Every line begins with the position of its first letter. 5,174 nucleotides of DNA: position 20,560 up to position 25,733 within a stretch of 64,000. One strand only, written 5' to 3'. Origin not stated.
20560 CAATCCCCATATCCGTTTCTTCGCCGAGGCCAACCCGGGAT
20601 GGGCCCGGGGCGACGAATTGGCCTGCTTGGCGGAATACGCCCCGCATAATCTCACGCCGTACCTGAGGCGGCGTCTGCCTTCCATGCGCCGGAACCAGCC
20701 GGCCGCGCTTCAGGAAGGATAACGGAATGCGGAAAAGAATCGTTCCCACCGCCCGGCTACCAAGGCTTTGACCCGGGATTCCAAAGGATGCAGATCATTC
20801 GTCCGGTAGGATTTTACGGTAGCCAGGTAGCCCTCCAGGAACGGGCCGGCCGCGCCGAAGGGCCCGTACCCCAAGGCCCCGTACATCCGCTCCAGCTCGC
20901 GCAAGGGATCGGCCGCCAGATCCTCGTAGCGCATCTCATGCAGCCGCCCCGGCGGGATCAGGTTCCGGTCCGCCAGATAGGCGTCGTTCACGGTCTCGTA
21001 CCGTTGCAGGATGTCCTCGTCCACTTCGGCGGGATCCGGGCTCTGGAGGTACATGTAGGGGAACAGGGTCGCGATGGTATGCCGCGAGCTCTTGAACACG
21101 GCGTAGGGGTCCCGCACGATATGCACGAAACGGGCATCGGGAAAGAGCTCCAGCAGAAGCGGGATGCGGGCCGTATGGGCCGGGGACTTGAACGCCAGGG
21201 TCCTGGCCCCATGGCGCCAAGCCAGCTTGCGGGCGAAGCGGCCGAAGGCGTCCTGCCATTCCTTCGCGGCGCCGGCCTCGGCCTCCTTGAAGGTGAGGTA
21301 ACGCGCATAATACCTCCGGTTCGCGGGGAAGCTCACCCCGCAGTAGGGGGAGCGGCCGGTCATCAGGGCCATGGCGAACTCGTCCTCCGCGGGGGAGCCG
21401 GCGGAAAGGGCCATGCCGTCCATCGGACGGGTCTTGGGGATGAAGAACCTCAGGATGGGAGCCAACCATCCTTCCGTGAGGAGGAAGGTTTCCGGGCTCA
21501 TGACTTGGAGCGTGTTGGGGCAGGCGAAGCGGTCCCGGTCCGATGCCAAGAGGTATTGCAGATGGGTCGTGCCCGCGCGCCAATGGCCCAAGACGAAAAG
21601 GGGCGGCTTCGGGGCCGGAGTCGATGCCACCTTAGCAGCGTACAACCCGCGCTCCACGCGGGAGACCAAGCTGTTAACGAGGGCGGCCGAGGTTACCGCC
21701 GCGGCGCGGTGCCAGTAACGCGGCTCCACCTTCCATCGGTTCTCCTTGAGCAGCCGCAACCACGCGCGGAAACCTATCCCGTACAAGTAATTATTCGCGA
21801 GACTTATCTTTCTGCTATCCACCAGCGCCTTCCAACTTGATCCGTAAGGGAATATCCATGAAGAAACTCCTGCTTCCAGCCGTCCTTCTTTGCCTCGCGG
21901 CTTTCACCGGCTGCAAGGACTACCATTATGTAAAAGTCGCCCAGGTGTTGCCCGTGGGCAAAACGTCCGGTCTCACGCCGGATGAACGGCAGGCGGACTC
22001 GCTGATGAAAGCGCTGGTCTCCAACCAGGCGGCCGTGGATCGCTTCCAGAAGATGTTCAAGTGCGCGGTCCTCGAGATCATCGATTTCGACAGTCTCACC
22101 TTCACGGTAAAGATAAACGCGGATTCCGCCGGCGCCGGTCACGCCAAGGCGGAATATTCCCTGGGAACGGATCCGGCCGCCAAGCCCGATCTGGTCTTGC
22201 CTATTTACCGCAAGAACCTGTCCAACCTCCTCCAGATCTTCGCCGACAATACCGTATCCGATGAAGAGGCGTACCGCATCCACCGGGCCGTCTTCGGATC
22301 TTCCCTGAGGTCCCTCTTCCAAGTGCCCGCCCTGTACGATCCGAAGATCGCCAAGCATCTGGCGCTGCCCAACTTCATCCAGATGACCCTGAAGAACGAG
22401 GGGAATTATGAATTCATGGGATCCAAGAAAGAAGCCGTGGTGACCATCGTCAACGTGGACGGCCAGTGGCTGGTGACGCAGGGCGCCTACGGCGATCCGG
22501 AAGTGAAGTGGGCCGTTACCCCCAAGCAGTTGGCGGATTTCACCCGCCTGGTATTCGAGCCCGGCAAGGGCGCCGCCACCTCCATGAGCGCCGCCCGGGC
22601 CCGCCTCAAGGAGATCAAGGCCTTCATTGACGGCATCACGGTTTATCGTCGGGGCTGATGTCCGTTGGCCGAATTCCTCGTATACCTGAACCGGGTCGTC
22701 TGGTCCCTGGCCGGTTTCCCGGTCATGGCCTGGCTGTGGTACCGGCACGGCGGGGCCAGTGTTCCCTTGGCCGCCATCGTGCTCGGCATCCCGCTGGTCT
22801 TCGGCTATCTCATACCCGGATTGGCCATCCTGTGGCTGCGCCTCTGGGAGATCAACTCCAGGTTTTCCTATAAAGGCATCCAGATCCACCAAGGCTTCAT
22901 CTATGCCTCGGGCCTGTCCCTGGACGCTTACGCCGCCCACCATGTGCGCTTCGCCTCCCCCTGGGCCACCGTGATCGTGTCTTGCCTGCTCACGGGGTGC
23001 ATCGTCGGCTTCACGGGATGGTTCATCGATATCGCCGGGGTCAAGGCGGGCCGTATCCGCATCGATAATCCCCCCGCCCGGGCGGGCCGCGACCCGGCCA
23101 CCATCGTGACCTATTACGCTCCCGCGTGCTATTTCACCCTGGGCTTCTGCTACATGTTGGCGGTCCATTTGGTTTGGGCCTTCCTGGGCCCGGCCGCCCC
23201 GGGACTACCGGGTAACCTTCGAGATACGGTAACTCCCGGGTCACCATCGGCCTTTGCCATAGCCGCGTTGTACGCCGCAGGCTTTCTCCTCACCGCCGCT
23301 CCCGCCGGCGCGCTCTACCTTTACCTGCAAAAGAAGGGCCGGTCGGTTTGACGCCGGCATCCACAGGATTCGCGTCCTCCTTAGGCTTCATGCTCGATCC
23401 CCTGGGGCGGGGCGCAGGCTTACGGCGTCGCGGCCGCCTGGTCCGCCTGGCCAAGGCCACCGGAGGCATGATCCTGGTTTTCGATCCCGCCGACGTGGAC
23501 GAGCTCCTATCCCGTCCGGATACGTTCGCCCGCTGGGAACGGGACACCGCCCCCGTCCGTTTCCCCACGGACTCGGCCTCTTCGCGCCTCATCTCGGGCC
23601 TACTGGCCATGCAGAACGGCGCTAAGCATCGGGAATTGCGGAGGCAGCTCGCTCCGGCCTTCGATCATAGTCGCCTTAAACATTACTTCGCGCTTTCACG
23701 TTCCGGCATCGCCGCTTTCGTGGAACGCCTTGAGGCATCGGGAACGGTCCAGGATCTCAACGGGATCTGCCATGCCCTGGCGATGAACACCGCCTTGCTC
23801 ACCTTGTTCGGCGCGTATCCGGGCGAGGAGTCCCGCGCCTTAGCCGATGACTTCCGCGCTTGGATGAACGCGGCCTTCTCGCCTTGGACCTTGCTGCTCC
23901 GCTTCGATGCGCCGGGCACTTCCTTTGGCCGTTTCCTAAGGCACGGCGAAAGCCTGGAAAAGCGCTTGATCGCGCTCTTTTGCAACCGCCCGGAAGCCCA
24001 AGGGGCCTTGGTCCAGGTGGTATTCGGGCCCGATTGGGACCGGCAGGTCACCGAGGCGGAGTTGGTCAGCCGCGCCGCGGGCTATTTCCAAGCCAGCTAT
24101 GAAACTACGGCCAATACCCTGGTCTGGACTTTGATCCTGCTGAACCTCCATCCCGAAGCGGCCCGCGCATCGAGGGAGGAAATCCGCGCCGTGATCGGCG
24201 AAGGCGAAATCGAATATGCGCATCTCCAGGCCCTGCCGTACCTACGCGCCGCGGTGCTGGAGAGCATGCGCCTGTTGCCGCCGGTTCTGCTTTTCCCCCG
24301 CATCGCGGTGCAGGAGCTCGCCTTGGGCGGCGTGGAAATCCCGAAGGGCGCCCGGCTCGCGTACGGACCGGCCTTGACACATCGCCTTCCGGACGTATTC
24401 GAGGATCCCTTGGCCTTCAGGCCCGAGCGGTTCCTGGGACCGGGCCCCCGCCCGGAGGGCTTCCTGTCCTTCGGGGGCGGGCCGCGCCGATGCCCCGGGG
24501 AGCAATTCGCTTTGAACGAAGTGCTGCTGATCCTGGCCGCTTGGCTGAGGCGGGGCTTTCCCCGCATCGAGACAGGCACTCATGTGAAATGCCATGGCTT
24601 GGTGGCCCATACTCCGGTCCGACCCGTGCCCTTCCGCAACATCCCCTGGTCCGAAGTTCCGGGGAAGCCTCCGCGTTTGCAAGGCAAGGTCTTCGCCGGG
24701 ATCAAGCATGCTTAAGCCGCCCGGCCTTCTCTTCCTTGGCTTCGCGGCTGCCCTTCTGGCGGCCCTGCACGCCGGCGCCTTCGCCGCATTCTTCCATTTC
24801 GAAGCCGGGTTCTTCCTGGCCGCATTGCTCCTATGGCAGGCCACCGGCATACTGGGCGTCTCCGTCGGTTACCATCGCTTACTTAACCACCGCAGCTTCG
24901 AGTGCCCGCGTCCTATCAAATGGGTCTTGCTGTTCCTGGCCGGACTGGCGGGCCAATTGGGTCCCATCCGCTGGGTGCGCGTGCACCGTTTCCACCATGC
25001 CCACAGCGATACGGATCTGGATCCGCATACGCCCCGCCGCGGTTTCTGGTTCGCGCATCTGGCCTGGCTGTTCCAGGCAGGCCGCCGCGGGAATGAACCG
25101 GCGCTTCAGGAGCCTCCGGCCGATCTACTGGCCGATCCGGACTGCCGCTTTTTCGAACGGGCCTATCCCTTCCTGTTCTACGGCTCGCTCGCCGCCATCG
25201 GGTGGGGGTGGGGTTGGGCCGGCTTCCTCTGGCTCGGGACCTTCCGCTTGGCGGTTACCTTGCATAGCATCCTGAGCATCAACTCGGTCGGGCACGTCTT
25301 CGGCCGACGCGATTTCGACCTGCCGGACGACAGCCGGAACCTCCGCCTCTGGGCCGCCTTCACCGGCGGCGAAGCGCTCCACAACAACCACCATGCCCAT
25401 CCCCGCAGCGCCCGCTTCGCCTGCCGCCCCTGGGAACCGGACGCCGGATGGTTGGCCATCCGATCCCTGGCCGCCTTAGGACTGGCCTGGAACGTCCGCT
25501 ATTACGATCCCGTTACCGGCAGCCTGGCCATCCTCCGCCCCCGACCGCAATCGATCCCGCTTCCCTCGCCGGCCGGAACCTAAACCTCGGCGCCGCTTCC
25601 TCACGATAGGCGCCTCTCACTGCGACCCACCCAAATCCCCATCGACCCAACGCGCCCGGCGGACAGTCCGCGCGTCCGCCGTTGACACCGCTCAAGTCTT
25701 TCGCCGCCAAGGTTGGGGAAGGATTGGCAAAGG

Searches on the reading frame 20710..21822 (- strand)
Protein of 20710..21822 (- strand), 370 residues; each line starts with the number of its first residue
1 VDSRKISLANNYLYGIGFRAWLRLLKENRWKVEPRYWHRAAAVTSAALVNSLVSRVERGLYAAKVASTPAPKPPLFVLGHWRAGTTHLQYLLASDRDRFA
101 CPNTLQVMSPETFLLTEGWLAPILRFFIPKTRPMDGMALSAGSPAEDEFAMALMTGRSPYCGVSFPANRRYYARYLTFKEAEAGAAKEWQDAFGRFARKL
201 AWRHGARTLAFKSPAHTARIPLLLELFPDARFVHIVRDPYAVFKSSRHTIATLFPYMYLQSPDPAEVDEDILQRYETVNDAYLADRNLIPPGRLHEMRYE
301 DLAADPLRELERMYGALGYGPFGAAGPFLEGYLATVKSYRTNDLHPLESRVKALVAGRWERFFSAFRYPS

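Call 10: search_protein_families(library=pfam, proteins=[window:20710-21822:-], max_evalue=0.001)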
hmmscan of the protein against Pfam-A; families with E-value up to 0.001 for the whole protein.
window:20710-21822:- (370 aa): 2 families
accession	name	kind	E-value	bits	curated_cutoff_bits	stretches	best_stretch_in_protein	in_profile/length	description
PF13469.12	Sulfotransfer_3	-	1.2e-34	120.9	27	1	74-318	1-211/216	Sulfotransferase family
PF00685.33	Sulfotransfer_1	-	0.0006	19.7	22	0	227-319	88-181/255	Sulfotransferase domain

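Call 17: search_protein_families(library=ncbifam, proteins=[window:20710-21822:-], max_evalue=0.001)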
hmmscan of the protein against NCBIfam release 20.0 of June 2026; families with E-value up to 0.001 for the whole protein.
window:20710-21822:- (370 aa): 1 family
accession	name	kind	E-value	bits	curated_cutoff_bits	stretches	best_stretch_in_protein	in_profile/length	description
NF052394.1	NodProtNoeE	equivalog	6.4e-06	25.1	500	0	204-322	95-221/387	nodulation protein NoeE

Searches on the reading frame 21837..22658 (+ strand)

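Call 10: search_protein_families(library=pfam, proteins=[window:21837-22658:+], max_evalue=0.001)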
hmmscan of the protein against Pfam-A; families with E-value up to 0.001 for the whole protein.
window:21837-22658:+ (273 aa): 0 families

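Call 17: search_protein_families(library=ncbifam, proteins=[window:21858-22658:+], max_evalue=0.001)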
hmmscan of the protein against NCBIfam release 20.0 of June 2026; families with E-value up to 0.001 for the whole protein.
window:21858-22658:+ (266 aa): 0 families

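Call 32: search_protein_families(library=pfam, proteins=[window:21858-22658:+], max_evalue=1)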
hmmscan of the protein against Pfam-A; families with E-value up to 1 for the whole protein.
window:21858-22658:+ (266 aa): 1 family
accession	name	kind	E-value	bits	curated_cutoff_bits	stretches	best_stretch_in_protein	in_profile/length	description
PF09550.16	Phage_TAC_6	-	0.19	12.6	23.4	0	214-251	18-49/58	Phage tail assembly chaperone protein, TAC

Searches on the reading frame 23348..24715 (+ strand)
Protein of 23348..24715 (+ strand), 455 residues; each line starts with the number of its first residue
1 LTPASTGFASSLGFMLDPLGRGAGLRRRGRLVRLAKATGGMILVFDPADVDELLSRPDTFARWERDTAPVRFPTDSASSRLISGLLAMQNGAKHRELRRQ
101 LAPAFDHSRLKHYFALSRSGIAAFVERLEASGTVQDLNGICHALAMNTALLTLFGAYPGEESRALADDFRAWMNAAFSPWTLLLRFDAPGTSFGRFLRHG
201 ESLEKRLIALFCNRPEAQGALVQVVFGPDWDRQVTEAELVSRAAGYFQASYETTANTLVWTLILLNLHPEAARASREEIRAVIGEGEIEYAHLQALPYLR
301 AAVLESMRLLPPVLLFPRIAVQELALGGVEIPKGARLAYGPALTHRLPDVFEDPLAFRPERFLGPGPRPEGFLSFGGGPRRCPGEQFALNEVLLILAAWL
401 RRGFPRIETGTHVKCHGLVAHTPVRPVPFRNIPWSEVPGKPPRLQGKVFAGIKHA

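Call 11: search_protein_families(library=pfam, proteins=[window:23348-24715:+], max_evalue=0.001)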
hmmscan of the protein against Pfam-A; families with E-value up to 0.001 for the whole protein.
window:23348-24715:+ (455 aa): 1 family
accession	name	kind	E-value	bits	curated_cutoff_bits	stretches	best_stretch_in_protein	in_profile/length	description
PF00067.27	p450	-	7.2e-51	173.8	22.8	1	233-402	257-431/462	Cytochrome P450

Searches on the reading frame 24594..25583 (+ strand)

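Call 11: search_protein_families(library=pfam, proteins=[window:24594-25583:+], max_evalue=0.001)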
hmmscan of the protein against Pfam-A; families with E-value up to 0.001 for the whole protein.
window:24594-25583:+ (329 aa): 1 family
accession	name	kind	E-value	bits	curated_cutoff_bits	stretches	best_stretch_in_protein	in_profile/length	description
PF00487.30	FA_desaturase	-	9.8e-15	55.4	29.7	1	77-274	7-228/253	Fatty acid desaturase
